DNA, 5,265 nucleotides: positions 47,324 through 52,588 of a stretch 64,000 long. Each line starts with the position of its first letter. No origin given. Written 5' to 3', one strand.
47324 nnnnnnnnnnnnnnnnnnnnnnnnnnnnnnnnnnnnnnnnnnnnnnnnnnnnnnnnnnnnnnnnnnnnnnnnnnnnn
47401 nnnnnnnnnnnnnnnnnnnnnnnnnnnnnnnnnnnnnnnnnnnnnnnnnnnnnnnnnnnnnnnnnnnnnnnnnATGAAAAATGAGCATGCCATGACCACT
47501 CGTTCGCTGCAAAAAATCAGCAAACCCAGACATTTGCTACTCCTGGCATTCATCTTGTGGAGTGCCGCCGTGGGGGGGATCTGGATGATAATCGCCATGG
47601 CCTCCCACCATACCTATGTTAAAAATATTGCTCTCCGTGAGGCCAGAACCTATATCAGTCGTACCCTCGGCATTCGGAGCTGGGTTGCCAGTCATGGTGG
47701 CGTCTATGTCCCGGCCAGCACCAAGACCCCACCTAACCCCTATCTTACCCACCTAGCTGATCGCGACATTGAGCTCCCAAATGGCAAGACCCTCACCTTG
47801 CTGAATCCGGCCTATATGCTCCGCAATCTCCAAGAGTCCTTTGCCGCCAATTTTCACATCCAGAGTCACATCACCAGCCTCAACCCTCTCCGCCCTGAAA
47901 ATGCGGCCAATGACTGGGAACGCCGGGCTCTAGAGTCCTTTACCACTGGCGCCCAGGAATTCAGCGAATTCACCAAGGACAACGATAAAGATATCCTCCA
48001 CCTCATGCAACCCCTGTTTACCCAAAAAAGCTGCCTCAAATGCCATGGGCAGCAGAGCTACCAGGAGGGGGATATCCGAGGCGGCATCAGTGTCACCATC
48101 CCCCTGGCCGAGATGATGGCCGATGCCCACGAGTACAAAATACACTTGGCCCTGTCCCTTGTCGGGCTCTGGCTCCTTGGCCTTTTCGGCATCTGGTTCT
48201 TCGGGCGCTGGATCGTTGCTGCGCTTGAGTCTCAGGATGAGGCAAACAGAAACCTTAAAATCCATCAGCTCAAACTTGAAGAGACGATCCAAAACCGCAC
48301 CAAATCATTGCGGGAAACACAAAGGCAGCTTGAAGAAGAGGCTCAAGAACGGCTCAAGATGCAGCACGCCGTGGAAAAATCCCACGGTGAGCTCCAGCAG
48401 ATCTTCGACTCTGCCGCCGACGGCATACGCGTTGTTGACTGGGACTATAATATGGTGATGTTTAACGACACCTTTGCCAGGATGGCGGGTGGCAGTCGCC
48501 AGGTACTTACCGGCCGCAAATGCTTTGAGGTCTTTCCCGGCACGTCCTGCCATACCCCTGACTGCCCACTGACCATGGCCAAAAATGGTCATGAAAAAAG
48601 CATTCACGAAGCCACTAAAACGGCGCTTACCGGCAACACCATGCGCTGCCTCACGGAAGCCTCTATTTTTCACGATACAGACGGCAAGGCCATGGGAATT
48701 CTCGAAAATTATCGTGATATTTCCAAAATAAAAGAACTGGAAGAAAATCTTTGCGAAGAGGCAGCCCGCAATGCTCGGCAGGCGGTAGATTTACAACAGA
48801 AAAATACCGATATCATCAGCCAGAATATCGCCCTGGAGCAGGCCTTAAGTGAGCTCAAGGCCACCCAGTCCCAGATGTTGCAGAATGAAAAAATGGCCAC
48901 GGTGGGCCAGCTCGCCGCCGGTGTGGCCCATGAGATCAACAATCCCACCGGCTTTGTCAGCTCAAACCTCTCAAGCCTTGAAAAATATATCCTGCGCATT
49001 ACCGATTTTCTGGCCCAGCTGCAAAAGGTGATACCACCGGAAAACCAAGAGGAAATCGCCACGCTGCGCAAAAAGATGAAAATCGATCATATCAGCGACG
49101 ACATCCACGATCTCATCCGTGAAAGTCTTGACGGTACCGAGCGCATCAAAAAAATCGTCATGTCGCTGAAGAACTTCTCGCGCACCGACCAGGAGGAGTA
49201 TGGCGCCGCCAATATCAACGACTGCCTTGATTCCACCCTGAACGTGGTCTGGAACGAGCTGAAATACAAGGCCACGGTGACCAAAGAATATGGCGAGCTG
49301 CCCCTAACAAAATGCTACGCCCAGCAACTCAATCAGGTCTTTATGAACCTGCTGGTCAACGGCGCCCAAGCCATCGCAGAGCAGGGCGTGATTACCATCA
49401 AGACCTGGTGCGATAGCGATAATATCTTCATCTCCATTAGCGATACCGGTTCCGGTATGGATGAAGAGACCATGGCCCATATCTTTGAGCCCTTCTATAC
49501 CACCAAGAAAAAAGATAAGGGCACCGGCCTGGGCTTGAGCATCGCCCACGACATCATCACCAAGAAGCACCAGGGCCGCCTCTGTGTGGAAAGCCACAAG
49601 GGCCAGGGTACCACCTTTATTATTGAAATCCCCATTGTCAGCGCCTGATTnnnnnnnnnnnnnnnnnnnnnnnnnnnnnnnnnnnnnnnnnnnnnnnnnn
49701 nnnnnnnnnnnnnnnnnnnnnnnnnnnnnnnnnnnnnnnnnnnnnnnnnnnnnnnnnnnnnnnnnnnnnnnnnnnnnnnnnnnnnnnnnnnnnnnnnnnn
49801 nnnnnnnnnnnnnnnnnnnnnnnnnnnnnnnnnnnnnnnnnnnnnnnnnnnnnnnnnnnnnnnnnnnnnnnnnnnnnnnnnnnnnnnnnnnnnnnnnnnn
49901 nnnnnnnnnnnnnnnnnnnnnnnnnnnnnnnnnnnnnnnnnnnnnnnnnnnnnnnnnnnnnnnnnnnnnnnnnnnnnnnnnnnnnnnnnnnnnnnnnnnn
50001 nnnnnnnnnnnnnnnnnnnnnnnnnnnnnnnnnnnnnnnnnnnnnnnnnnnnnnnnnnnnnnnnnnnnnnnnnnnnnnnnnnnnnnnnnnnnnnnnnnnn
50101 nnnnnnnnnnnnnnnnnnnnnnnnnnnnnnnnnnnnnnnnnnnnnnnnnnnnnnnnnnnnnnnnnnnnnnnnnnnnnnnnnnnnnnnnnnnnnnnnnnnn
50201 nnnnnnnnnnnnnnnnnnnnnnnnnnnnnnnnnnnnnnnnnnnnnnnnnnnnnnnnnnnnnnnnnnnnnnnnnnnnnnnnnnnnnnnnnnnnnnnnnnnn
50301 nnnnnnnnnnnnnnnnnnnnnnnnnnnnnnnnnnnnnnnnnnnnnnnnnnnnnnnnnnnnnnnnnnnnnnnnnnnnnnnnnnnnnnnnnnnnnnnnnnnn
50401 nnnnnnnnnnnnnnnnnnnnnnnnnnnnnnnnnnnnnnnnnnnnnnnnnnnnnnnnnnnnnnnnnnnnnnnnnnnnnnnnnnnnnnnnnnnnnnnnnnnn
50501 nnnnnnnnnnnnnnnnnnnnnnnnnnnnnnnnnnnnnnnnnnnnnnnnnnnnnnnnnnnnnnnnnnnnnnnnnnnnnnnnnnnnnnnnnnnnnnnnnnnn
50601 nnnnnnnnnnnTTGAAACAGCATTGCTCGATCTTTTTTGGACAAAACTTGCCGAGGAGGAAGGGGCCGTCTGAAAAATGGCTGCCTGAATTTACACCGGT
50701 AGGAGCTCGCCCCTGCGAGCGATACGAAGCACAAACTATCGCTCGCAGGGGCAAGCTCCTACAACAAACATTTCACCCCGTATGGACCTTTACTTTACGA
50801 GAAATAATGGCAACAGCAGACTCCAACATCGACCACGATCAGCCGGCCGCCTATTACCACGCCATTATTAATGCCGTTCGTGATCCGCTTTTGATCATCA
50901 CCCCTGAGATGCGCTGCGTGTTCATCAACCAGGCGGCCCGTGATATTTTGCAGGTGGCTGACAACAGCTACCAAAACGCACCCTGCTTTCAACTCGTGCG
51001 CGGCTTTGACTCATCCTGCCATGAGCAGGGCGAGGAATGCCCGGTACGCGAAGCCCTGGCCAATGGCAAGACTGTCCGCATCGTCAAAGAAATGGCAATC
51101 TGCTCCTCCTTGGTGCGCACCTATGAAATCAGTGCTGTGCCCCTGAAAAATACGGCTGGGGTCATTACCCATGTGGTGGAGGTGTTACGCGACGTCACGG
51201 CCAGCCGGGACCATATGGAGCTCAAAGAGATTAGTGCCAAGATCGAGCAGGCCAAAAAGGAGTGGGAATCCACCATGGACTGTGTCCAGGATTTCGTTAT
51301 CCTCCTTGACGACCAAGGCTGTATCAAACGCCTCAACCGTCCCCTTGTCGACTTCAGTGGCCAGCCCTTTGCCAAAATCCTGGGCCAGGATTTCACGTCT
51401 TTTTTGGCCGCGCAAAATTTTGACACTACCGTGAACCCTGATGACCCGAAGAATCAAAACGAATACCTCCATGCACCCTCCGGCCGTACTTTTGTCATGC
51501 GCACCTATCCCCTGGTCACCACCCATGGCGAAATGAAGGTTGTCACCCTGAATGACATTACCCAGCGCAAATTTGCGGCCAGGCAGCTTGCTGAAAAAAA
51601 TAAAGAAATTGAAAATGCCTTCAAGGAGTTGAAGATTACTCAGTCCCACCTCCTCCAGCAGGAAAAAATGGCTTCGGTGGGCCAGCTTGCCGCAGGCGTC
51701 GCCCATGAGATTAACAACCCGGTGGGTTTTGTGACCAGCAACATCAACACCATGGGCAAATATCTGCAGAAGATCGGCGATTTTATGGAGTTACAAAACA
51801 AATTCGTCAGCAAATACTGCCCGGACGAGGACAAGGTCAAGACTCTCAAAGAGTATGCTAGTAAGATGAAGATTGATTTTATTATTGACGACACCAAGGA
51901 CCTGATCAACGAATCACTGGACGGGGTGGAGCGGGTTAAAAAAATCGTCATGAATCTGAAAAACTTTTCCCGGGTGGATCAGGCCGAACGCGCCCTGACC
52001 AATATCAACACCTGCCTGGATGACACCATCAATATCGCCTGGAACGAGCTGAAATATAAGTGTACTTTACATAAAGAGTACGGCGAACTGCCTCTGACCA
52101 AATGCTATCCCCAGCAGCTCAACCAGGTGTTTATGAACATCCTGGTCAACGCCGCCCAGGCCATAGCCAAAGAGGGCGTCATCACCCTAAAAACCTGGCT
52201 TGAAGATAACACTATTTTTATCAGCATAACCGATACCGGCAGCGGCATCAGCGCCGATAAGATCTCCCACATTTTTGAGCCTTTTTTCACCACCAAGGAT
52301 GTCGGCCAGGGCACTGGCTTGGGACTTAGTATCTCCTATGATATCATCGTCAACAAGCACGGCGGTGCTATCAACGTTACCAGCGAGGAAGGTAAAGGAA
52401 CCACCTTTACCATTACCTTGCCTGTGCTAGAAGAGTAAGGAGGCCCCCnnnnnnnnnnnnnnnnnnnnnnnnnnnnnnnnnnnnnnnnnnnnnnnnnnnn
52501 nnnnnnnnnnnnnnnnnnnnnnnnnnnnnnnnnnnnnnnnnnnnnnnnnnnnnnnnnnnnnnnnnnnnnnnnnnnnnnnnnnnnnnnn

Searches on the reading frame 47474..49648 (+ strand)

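Call 89: search_protein_families(library=pfam, proteins=[window:47474-49648:+], max_evalue=0.00001)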
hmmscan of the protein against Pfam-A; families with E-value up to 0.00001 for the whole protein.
window:47474-49648:+ (724 aa): 6 families
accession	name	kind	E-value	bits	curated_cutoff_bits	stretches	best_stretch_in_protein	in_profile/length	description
PF02518.31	HATPase_c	-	2.5e-25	89.5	26.4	1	617-721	4-109/111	Histidine kinase-, DNA gyrase B-, and HSP90-like ATPase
PF11845.13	Tll0287-like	-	1.9e-22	80.7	24.1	1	51-210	6-144/144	Tll0287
PF08448.16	PAS_4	-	2.3e-10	41.1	23.1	1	311-417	1-106/110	PAS fold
PF00989.32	PAS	-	2.1e-09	37.8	22.6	1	306-416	2-113/113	PAS fold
PF13426.13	PAS_9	-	5.2e-07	30.3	27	1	317-417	3-102/103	PAS domain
PF14501.12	HATPase_c_5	-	2.1e-06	28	22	1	618-710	5-93/102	GHKL domain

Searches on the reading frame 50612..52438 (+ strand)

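Call 89: search_protein_families(library=pfam, proteins=[window:50612-52438:+], max_evalue=0.00001)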
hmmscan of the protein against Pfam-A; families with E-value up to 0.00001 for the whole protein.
window:50612-52438:+ (608 aa): 6 families
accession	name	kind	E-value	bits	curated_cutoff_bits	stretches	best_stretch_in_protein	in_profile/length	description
PF02518.31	HATPase_c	-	2.8e-27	95.8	26.4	1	500-605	3-109/111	Histidine kinase-, DNA gyrase B-, and HSP90-like ATPase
PF08448.16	PAS_4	-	2.1e-17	63.8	23.1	1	87-199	2-109/110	PAS fold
PF13426.13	PAS_9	-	3.2e-13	50.3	27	1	91-197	2-103/103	PAS domain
PF13188.13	PAS_8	-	5.7e-07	29.7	21.8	0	81-141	2-59/65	PAS domain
PF00989.32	PAS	-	1.2e-06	29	22.6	0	81-195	2-113/113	PAS fold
PF14501.12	HATPase_c_5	-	1.3e-06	28.6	22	1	501-595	4-94/102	GHKL domain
